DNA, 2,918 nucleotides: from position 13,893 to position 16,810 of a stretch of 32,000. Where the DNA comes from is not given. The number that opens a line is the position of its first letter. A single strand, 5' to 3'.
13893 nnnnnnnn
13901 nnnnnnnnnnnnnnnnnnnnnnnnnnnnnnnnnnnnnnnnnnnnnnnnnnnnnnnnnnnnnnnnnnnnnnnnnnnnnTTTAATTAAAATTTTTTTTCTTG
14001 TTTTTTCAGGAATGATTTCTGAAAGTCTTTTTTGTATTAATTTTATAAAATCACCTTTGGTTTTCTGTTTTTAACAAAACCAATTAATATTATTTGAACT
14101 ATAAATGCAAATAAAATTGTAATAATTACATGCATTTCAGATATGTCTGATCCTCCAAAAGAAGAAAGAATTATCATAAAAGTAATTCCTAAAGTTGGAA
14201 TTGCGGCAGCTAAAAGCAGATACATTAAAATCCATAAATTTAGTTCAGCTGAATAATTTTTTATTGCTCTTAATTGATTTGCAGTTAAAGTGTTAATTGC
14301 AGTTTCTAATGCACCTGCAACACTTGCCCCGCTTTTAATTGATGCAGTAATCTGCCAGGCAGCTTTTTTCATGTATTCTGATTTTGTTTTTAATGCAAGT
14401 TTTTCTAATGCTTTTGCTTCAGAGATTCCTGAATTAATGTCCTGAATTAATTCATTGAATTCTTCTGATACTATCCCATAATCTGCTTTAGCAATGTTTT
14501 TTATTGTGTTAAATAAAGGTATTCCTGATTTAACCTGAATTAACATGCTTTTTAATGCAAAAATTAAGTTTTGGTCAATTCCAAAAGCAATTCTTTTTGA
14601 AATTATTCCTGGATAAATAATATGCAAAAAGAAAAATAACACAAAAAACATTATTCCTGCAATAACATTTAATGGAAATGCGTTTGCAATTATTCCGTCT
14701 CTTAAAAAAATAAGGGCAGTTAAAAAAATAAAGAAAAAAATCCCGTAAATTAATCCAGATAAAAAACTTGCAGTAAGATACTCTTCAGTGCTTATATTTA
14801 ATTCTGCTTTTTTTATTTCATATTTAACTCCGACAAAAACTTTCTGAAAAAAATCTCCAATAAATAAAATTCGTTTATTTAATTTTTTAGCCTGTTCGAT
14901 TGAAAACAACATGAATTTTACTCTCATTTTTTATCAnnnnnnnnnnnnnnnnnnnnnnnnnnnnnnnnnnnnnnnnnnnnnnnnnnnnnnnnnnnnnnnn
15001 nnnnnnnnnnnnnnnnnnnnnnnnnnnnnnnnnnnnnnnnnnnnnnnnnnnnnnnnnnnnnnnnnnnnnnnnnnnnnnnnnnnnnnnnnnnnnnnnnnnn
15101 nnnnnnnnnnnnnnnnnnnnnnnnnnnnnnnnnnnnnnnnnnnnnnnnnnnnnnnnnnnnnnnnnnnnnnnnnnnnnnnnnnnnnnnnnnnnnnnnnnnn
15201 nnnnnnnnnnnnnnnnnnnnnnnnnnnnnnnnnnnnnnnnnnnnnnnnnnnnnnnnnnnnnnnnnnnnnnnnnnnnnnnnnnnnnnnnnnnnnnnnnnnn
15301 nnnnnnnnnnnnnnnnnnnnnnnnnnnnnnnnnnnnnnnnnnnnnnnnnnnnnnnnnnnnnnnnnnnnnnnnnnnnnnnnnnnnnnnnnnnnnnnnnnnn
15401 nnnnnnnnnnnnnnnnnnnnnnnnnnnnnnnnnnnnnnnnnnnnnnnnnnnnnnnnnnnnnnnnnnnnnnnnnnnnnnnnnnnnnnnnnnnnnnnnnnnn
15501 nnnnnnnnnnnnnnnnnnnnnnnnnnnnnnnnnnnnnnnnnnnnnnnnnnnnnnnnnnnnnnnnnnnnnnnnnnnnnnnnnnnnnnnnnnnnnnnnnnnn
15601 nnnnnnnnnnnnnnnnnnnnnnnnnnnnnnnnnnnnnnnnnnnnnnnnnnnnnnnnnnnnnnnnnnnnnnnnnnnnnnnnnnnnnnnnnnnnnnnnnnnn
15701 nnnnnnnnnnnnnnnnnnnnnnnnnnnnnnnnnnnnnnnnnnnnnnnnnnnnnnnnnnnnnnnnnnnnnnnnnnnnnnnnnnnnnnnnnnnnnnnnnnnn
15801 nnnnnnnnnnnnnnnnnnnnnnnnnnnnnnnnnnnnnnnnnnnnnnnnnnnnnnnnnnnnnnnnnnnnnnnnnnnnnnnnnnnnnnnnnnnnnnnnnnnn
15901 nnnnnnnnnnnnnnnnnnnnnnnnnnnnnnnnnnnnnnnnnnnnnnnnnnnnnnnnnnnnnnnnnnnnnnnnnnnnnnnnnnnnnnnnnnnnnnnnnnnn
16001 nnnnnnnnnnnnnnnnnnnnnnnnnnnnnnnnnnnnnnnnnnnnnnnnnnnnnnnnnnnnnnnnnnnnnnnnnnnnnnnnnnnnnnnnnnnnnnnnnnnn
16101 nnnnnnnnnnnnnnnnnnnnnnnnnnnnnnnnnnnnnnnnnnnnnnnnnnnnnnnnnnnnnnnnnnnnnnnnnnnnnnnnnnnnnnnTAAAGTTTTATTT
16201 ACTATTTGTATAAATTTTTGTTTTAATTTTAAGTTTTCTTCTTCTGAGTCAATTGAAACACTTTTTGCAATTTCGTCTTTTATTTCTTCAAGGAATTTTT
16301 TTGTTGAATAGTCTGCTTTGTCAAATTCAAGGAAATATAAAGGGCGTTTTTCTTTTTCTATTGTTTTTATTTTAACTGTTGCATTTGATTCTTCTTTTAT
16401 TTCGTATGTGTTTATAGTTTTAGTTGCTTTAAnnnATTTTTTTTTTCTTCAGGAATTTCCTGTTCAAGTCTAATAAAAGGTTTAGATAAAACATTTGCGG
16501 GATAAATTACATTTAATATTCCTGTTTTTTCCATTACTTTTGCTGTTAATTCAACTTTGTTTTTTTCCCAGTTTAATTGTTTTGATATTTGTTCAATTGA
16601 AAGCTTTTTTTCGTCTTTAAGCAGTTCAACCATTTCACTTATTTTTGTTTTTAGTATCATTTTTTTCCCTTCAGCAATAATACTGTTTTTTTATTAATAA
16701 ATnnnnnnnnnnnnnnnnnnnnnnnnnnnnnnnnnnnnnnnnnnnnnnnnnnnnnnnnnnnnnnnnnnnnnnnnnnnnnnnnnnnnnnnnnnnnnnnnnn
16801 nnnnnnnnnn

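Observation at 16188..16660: ATPase N-terminal domain has no start codon and joins a wHTH-like ORF by a -1 shift on an A10 run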

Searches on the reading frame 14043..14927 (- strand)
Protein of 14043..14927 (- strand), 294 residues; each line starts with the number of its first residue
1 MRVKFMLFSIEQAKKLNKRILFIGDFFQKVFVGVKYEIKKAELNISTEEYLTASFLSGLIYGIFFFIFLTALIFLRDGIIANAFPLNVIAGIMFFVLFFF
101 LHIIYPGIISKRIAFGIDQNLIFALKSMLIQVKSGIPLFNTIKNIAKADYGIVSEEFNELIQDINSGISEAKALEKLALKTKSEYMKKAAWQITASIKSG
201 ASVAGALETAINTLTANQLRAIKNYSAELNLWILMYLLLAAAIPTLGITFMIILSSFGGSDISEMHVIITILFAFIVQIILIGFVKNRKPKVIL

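Call 56: list_cluster_members(proteins=[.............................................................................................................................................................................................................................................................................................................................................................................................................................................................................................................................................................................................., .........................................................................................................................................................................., window:14043-14927:-, window:16703-17569:-, window:17566-17982:-, window:12525-12977:-, window:9837-11663:-, window:28969-30711:+])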
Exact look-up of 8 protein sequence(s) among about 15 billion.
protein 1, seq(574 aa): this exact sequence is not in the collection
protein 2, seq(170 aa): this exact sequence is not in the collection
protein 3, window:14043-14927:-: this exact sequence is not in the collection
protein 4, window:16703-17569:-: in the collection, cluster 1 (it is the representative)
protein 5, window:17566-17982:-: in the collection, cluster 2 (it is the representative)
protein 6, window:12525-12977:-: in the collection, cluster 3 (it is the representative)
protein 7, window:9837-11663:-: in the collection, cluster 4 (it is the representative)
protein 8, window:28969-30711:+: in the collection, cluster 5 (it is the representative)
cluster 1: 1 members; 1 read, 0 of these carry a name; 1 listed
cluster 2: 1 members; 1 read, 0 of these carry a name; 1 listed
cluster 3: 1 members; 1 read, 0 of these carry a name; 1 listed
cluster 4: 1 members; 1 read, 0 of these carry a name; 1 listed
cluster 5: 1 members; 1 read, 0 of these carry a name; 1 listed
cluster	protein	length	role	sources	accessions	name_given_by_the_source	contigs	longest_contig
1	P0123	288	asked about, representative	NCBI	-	-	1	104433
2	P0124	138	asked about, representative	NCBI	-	-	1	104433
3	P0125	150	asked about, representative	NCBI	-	-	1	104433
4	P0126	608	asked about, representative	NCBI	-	-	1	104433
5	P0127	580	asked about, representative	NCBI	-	-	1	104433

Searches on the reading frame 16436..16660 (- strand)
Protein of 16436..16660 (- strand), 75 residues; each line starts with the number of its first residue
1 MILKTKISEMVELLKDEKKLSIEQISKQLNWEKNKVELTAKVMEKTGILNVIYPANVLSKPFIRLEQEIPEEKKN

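Call 4: search_protein_families(library=pfam, proteins=[window:16436-16660:-], max_evalue=1)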
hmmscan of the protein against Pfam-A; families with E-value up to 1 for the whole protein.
seq(75 aa): 5 families
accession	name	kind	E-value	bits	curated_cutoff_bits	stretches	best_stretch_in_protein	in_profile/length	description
PF25212.1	HVO_A0114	-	0.00047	20.3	27.6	1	2-51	19-68/84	HVO_A0114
PF11994.14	DUF3489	-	0.0013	19.2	29.5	1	4-36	6-38/68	Protein of unknown function (DUF3489)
PF11616.13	EZH2_WD-Binding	-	0.012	16.1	25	1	40-50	9-19/30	WD repeat binding protein EZH2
PF16236.10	DUF4895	-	0.043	13.7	25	1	2-69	106-171/218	Domain of unknown function (DUF4895)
PF08220.18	HTH_DeoR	-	0.062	13.5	21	1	7-30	2-25/57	DeoR-like helix-turn-helix domain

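Call 9: find_encoding_contigs(protein=window:16436-16660:-, flank=3000, max_places=6)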
Protein seq(75 aa) (75 aa): no gene with exactly this product is on record in the collection.
